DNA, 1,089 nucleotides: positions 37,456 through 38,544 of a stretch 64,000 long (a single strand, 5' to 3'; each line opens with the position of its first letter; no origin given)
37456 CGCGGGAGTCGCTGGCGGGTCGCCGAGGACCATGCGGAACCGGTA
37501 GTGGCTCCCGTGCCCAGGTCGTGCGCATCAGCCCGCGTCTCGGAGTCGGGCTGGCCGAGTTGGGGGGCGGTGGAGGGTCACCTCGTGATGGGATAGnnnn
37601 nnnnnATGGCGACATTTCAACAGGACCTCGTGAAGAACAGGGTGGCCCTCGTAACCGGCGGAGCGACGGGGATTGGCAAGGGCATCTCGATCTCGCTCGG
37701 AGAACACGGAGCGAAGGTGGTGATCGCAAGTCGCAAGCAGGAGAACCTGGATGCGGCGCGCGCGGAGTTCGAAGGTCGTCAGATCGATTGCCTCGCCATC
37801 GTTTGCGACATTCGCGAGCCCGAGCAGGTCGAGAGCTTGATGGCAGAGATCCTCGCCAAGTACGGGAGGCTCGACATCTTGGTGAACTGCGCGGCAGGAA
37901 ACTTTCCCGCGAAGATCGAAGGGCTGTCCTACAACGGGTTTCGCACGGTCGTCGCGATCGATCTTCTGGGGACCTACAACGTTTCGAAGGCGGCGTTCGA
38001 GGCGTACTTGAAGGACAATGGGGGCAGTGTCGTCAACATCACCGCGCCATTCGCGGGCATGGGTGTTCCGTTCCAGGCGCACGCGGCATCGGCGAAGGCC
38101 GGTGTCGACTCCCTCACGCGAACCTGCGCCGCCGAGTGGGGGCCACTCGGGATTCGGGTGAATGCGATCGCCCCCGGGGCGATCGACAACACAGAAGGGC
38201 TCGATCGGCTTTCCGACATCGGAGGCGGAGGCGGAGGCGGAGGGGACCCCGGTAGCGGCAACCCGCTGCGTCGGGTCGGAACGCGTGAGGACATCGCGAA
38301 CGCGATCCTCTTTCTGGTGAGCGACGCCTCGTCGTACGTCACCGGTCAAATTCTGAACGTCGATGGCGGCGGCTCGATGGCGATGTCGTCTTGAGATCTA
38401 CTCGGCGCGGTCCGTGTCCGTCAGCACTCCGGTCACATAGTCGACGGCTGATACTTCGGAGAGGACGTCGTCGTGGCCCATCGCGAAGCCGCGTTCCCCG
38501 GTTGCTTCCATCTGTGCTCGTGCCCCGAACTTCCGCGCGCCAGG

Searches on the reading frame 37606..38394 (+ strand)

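Call 12: search_protein_families(library=pfam, proteins=[window:37606-38394:+], max_evalue=0.001)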
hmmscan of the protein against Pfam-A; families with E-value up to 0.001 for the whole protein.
window:37606-38394:+ (262 aa): 7 families
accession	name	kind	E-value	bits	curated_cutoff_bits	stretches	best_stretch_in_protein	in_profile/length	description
PF13561.12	adh_short_C2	-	4e-57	194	27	1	20-255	3-234/236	Enoyl-(Acyl carrier protein) reductase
PF00106.31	adh_short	-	1.8e-45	155.3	26.6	1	12-198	1-186/195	short chain dehydrogenase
PF08659.16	KR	-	2.6e-12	47.4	22.6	1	14-174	3-163/180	KR domain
PF23441.1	SDR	-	5.4e-12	46.1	27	1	10-255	6-254/258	SDR-like rossmann domain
PF01370.27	Epimerase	-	2.2e-05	24.5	20.9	0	14-101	1-78/240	NAD dependent epimerase/dehydratase family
PF03435.24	Sacchrp_dh_NADP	-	0.00053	20.8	25.1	0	19-99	5-79/129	Saccharopine dehydrogenase NADP binding domain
PF02719.21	Polysacc_synt_2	-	0.0009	18.9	20.2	0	15-134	2-119/293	Polysaccharide biosynthesis protein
